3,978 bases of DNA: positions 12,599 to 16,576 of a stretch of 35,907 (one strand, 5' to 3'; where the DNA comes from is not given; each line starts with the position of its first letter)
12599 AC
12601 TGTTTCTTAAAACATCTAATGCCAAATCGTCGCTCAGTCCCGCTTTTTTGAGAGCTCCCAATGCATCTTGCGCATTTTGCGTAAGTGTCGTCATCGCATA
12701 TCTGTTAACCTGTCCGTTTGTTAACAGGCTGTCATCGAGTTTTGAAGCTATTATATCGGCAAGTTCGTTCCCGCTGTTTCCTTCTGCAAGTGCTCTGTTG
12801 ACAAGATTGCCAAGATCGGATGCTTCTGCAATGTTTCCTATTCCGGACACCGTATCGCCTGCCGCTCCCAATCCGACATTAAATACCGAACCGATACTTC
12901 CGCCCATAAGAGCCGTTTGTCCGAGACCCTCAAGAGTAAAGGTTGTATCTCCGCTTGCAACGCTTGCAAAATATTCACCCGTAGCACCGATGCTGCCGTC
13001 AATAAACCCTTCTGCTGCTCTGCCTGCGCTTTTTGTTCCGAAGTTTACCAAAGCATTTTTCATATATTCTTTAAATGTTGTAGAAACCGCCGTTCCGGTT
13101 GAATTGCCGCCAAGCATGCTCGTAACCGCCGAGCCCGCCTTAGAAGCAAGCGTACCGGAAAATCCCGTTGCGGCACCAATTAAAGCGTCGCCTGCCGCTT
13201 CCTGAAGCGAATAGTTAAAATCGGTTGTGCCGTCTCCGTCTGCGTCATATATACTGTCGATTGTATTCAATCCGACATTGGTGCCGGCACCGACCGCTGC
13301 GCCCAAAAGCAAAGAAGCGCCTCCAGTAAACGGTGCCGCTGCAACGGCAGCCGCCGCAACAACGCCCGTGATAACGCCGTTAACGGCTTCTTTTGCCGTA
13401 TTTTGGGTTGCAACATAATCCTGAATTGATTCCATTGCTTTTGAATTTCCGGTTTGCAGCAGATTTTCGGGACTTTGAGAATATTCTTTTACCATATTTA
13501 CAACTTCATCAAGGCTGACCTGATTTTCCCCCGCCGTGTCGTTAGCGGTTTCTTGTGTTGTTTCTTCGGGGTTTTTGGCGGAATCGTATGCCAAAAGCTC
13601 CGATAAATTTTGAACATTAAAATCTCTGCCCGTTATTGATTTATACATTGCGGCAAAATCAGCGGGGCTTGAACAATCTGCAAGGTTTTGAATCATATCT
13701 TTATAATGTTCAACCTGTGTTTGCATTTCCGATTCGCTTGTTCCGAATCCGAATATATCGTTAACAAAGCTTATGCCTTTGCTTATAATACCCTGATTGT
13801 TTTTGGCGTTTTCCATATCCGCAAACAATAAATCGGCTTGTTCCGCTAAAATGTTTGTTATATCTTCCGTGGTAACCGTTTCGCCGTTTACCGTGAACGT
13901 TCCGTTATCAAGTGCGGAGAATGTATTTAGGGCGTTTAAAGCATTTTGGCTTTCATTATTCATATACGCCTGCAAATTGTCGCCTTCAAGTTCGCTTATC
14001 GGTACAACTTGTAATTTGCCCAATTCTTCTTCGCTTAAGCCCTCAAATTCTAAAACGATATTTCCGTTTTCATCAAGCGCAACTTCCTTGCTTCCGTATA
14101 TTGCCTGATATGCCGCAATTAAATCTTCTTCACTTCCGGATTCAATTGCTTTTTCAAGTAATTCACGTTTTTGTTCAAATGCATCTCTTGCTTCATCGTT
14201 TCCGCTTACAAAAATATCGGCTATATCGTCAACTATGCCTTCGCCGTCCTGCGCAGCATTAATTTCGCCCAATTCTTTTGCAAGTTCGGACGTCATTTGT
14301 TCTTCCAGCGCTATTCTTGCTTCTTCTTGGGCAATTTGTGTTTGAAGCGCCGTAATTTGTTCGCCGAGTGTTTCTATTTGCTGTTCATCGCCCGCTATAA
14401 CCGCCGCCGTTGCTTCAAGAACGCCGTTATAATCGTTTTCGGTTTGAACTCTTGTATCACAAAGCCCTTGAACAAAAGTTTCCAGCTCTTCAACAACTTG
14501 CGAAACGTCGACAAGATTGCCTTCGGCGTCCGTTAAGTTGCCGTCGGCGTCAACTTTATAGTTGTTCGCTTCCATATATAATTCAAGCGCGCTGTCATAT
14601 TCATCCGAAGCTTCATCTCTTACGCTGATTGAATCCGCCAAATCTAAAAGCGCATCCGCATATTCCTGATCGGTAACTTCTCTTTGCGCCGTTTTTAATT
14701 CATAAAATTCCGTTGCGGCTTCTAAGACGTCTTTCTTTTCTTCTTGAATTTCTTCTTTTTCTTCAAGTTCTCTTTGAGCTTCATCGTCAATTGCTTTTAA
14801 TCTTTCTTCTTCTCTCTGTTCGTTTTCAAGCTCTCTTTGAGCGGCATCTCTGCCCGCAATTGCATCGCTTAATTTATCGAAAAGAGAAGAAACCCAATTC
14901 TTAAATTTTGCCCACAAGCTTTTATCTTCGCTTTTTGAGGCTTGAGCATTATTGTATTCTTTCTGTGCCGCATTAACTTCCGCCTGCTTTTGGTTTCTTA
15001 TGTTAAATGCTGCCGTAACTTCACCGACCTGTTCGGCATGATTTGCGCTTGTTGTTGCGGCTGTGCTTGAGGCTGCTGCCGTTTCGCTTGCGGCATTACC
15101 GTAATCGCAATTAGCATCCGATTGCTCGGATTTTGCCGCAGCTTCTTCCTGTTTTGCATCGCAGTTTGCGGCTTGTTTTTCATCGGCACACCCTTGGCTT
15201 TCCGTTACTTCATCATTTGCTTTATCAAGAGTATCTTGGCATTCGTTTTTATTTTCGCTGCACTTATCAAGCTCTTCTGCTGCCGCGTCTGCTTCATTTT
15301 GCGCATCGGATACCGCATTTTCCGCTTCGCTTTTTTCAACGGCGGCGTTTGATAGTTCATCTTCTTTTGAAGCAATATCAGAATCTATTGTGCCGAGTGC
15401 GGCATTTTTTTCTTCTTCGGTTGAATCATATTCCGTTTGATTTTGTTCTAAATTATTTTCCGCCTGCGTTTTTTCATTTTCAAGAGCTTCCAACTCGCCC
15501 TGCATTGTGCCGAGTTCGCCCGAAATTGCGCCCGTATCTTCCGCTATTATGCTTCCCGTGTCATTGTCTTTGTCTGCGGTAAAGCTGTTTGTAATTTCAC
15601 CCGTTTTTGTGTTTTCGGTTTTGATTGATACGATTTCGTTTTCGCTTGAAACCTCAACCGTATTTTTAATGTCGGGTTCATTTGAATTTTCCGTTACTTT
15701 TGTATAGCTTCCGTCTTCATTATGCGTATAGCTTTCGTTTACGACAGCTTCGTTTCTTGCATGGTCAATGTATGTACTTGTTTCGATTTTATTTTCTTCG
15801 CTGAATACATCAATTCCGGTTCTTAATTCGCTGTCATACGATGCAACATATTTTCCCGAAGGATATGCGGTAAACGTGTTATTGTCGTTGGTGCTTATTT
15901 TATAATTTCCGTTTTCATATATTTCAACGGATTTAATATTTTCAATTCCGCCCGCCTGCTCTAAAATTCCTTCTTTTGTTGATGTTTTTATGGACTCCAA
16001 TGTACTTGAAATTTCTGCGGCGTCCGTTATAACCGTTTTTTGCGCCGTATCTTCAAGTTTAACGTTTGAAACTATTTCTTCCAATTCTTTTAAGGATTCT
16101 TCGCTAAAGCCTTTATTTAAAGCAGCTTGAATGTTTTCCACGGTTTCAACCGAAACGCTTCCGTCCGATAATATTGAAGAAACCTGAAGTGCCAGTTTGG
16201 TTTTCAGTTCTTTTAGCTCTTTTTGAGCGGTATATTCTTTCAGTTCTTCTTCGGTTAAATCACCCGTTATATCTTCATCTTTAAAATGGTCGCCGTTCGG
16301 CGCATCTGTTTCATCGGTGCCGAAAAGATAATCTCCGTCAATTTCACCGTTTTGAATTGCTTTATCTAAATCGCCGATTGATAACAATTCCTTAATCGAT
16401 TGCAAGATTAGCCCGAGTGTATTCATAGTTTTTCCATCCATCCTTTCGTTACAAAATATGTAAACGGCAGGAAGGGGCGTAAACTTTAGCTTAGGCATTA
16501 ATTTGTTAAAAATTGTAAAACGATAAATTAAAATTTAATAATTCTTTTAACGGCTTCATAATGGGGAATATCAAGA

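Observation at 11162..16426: Giant protein ending in a calpain-like Cys-His-Asn protease core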

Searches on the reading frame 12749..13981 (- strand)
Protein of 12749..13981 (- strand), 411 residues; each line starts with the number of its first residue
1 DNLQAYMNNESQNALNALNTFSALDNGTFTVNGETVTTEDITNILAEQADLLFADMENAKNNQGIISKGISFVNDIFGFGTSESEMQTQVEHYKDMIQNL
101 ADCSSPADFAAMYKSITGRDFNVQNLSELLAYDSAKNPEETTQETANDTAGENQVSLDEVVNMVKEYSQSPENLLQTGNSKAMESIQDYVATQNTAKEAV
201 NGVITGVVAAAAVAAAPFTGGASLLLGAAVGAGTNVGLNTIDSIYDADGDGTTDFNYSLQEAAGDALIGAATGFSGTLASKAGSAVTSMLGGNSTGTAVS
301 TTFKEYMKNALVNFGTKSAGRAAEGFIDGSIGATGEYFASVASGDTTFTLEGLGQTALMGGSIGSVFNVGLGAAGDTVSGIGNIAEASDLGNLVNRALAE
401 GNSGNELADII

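Call 73: predict_structure(alignment_id=A6)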
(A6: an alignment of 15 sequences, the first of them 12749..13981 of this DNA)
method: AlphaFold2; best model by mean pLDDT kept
length: 411 residues; sequences in the alignment: 15
mean_pLDDT: 52.5   pTM: 0.46
mean pLDDT of the five models: 52.5, 52.2, 51.9, 49.4, 45.7
residues with pLDDT >= 90: 2; 70-90: 123; 50-70: 68; < 50: 218
segments of 3 or more residues with pLDDT < 50: 142-147, 199-346, 348-354, 356-358, 364-411
pLDDT, mean of each block of 10 residues (from residue 1): 68 78 83 85 87 77 55 52 71 82 81 79 84 74 48 73 74 66 70 55 31 26 27 30 35 32 29 30 28 28 30 29 43 45 45 48 45 31 32 37 34 32
secondary structure, 60 per line:
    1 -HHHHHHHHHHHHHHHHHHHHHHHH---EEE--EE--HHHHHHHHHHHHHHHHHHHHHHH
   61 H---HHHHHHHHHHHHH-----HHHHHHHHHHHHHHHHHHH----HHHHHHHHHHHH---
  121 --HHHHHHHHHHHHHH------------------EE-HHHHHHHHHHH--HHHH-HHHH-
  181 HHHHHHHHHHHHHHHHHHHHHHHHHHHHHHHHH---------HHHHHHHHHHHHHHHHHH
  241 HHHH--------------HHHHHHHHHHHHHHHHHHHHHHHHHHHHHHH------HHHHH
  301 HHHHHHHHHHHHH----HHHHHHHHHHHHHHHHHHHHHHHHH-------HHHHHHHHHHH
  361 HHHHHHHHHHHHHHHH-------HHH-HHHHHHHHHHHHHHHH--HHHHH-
elements in order: H2-25 E29-31 H38-61 H65-77 H83-101 H106-117 H123-136 H158-168 H171-174 H176-179 H181-213 H223-244 H259-289 H296-313 H318-342 H350-376 H388-403 H406-410

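Call 74: find_homologous_proteins(query=A6, max_evalue=0.00001)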
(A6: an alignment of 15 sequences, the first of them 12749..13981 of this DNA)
Query A6 (15 sequences) (411 aa, profile of the alignment): 5 proteins with E <= 0.00001 among 8000 candidates.
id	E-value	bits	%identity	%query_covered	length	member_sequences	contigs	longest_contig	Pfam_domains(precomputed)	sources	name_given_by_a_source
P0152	2.1e-101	358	66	92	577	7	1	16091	-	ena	-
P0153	2.6e-58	216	89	52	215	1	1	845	-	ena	-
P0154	5.6e-57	211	25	79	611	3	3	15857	-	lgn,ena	-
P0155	2.2e-40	157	31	52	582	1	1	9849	-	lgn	-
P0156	3.6e-30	123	78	31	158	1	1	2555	-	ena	-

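Call 76: search_protein_families(library=pfam, proteins=[P0152, P0154, P0155], max_evalue=0.05)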
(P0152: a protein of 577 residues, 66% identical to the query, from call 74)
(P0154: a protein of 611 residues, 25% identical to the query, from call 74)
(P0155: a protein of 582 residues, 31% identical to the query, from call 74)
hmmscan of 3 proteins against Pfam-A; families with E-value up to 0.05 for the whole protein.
P0152 (577 aa): 1 family
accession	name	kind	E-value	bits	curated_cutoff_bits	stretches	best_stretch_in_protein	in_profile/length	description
PF11894.14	Nup192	-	0.0077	14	28.7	1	25-157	1151-1268/1667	Nuclear pore complex scaffold, nucleoporins 186/192/205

P0154 (611 aa): 0 families

P0155 (582 aa): 1 family
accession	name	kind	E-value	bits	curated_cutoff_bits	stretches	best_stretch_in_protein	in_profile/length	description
PF22292.1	DUF6965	-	0.0044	17.4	25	0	325-343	25-43/66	Domain of unknown function (DUF6965)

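Call 77: find_encoding_contigs(protein=P0154, flank=6000, max_places=3)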
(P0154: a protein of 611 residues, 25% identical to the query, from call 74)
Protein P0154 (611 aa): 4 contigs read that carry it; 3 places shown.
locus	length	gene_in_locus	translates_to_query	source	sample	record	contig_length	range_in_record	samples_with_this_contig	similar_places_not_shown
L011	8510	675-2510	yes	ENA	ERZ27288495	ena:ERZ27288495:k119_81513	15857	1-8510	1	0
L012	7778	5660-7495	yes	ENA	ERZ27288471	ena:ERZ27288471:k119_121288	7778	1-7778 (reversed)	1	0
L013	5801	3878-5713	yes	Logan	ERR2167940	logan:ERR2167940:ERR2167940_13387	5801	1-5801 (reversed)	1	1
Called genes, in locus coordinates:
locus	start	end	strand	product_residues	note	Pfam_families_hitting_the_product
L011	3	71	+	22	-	?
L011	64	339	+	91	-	PF15738:YafQ_toxin, PF05016:ParE_toxin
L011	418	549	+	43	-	-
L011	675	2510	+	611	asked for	-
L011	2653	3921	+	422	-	PF00438:S-AdoMet_synt_N, PF02772:S-AdoMet_synt_M, PF02773:S-AdoMet_synt_C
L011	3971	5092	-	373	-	PF07907:YibE_F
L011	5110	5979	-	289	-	PF01040:UbiA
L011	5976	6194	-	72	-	-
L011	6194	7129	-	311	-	PF00480:ROK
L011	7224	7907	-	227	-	PF04131:NanE, PF02581:TMP-TENI (faint), PF03060:NMO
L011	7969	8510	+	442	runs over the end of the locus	PF00675:Peptidase_M16, PF05193:Peptidase_M16_C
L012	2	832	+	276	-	?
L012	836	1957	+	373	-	PF09989:DUF2229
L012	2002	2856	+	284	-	-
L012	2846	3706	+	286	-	PF01745:IPT (faint), PF01715:IPPT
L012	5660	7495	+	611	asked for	-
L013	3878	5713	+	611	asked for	-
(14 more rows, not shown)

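Call 78: find_encoding_contigs(protein=P0152, flank=6000, max_places=3)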
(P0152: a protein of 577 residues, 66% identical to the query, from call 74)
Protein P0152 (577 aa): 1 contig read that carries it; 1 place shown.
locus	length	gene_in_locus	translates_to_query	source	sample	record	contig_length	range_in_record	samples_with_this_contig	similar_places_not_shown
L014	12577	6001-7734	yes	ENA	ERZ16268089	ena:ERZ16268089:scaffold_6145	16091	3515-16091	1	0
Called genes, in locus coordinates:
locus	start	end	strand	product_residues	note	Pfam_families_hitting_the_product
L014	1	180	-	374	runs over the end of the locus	PF00072:Response_reg, PF13487:HD_5, PF01966:HD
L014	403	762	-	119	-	PF02482:Ribosomal_S30AE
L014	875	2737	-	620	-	PF02638:GHL10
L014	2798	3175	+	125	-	PF20660:DUF6812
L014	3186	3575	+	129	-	-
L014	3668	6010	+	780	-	-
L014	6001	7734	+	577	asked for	-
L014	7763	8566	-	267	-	PF01435:Peptidase_M48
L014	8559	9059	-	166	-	PF01906:YbjQ_1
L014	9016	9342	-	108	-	PF01906:YbjQ_1, PF23025:YbjQ_2 (faint)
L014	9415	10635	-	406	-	-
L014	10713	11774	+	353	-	PF01757:Acyl_transf_3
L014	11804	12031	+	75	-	-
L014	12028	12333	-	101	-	PF07883:Cupin_2 (weak)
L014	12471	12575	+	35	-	?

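Call 80: search_protein_families(library=pfam, alignment_id=A6, max_evalue=1)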
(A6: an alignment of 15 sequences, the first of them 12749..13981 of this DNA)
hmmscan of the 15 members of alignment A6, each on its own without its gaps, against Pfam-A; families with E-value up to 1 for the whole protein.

A. member 1, window:12749-13981:- (411 aa): 2 families
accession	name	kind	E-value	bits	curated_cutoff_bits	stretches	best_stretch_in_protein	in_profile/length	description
PF18914.6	DUF5666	-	0.14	12.9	27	1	22-44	5-27/60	Domain of unknown function (DUF5666)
PF12301.13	CD99L2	-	0.42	11.2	34.4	1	126-214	46-128/170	CD99 antigen like protein 2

B. families by the number of members that match (of 15 scanned): 36 families (the first 25 are shown)
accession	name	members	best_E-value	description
PF17109.10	Goodbye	4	0.019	fungal STAND N-terminal Goodbye domain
PF05461.16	ApoL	3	0.0035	Apolipoprotein L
PF25373.1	SBNO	2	0.038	SBNO alpha/beta domain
PF17078.10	SHE3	2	0.082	SWI5-dependent HO expression protein 3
PF04888.17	SseC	1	0.00062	Secretion system effector C (SseC) like family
PF05377.16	FlaC_arch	1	0.0052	Flagella accessory protein C (FlaC)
PF16326.10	ABC_tran_CTD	1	0.024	ABC transporter C-terminal domain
PF25610.1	HR1_TOCA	1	0.034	TOCA family HR1 domain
PF06160.17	EzrA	1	0.054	Septation ring formation regulator, EzrA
PF05911.16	FPP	1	0.06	Filament-like plant protein, long coiled-coil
PF18506.7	RelB-like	1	0.06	RelB Antitoxin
PF00700.27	Flagellin_C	1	0.076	Bacterial flagellin C-terminal helical region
PF25345.1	PH_EXO84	1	0.085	PH domain found in exocyst complex component Exo84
PF04065.20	Not3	1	0.11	Not1 N-terminal domain, CCR4-Not complex component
PF21351.2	TetR_C_41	1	0.11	Tetracyclin repressor-like, C-terminal domain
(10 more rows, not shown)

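Call 83: fold_search(model_id=the predicted structure, library=pdb)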
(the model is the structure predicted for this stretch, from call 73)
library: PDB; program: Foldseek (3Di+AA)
matches with E <= 10: 88; with E <= 0.001: 0
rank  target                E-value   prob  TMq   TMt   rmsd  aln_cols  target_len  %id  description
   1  6z0c_C                5.5e-01  0.14  0.10  0.17  20.2       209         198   13  Structure of in silico modelled artificial Maquette-3 protein (released 2021-03-17)
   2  6z0c_A                6.0e-01  0.15  0.11  0.17  19.8       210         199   14  Structure of in silico modelled artificial Maquette-3 protein (released 2021-03-17)
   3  3zx6_B                1.9e+00  0.05  0.09  0.12  52.5       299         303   15  Structure of Hamp(AF1503)-Tsr fusion - Hamp (A291V) mutant (released 2012-02-29)
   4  2kbb_MODEL_1_A        2.2e+00  0.12  0.11  0.21  15.1       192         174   10  Solution Structure of the R9 Domain of Talin (released 2009-03-17)
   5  7y9n_A                2.5e+00  0.13  0.13  0.23  22.3       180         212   18  an engineered 5-helix bundle derived from SARS-CoV-2 S2 in complex with HR2P (released 2022-08-17)
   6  1huw                  2.6e+00  0.06  0.11  0.21  16.1       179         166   13  THE CRYSTAL STRUCTURE OF AFFINITY-MATURED HUMAN GROWTH HORMONE AT 2 ANGSTROMS RESOLUTION (released 1994-01-31)
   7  1uru                  2.6e+00  0.06  0.10  0.16  21.9       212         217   12  Amphiphysin BAR domain from Drosophila (released 2003-12-04)
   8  6z0c_B                2.7e+00  0.09  0.14  0.22  19.8       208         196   12  Structure of in silico modelled artificial Maquette-3 protein (released 2021-03-17)
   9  2y44                  2.9e+00  0.10  0.14  0.27  13.3       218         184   13  Crystal structure of GARP from Trypanosoma congolense (released 2011-03-30)
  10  5h3d_B                3.1e+00  0.06  0.14  0.15  26.4       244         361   11  Helical structure of membrane tubules decorated by ACAP1 (BARPH doamin) protein by cryo-electron microscopy and MD sim (released 2019-01-16)
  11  9ddo_B                3.3e+00  0.06  0.12  0.18  27.0       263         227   14  E. coli TonB-ExbBD TonB bound to ExbB chain C (released 2025-07-09)
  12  7zgj_C                3.3e+00  0.04  0.12  0.18  17.1       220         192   16  Trypanosoma brucei gambiense ISG65 in complex with human complement component C3 (released 2023-04-05)
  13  3plt_C                3.5e+00  0.08  0.12  0.21  18.8       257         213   12  Crystal structure of Lsp1 from Saccharomyces cerevisiae (released 2011-06-22)
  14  7pi6_C                3.5e+00  0.05  0.10  0.18  16.6       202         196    9  Trypanosoma brucei ISG65 bound to human complement C3d (released 2022-07-27)
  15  5sv0_C                3.8e+00  0.10  0.14  0.21  18.9       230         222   12  Structure of the ExbB/ExbD complex from E. coli at pH 7.0 (released 2016-09-28)
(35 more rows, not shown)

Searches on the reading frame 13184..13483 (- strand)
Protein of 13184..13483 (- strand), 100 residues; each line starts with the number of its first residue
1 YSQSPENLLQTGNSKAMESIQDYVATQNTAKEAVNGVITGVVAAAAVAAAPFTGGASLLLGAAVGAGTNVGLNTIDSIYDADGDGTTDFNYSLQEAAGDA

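Call 88: find_related_loci(query=A7, collection=metagenome_contigs, flank=7000)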
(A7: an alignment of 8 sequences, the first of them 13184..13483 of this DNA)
Query A7 (100 aa) in metagenome_contigs; peptide patterns used: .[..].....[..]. (x = any residue, [..] = any of these).
600 stretches matched a pattern (row limit reached: there are more); 27 encode a relative of the query (tblastn E <= 1e-3); 27 distinct loci.
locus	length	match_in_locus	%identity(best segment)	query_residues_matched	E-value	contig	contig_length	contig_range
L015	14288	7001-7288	67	5-100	2e-30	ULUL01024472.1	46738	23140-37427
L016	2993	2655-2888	51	14-91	2e-12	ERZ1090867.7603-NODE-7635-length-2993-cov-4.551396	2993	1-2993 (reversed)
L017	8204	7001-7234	50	14-91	2e-12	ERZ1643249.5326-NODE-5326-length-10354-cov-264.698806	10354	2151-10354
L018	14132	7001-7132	52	21-64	4e-9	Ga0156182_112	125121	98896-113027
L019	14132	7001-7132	52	21-64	4e-9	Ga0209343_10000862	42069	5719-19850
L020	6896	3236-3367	48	21-64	7e-8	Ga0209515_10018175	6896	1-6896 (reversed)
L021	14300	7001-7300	34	4-99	1e-7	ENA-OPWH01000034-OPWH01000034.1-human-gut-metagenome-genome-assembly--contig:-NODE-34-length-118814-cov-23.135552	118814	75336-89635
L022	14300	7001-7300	34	4-99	2e-7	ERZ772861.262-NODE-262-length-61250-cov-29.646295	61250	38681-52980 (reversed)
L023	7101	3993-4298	37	4-100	2e-7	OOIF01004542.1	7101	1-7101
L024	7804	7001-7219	37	13-77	4e-7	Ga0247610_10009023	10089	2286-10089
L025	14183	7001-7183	40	5-64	5e-7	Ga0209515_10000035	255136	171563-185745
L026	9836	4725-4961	37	15-93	2e-6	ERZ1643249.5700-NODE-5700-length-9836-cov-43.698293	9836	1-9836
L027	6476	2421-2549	49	38-80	3e-6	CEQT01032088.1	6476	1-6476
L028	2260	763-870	53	34-69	3e-6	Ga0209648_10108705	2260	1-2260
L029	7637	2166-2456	36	18-100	4e-6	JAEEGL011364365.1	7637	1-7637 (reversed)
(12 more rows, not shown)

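Call 90: search_protein_families(library=pfam, proteins=[L026:4356-9194:+, L023:3234-6605:+, L022:6311-8956:+, L021:6272-14071:+, L029:1077-5723:+], max_evalue=0.01)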
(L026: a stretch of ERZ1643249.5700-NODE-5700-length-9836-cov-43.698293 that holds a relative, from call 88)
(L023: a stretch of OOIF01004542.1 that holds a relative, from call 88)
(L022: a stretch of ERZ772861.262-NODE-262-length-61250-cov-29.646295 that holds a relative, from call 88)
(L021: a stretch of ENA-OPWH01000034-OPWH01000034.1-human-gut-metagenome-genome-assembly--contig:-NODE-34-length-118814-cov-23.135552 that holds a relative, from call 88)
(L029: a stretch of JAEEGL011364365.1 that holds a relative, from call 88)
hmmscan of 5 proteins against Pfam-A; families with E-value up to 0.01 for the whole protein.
L026:4356-9194:+ (1613 aa): 0 families

L023:3234-6605:+ (1124 aa): 0 families

L022:6311-8956:+ (882 aa): 1 family
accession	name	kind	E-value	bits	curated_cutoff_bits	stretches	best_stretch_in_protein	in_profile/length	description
PF22642.1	MinC_N_1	-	0.0086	16.8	27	0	27-64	36-72/78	Cell-division inhibitor MinC, N-terminal domain-like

L021:6272-14071:+ (2600 aa): 0 families

L029:1077-5723:+ (1549 aa): 1 family
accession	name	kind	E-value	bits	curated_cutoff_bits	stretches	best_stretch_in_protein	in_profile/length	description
PF03109.22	ABC1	-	2e-07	30.8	22.9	1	1157-1407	50-242/244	ABC1 atypical kinase-like domain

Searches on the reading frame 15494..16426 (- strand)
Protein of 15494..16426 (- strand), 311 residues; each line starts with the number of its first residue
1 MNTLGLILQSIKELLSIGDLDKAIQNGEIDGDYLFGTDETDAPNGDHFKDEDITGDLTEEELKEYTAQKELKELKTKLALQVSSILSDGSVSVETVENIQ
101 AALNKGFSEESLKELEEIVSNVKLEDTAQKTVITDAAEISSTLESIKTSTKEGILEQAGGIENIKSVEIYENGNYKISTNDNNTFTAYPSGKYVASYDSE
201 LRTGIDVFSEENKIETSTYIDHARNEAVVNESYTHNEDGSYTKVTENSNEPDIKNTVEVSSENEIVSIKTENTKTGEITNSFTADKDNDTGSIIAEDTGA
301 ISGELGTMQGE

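Call 103: search_solved_structures(query=window:15494-16426:-, max_evalue=1)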
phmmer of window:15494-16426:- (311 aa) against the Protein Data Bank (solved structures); distinct sequences matched with E-value up to 1: 0.
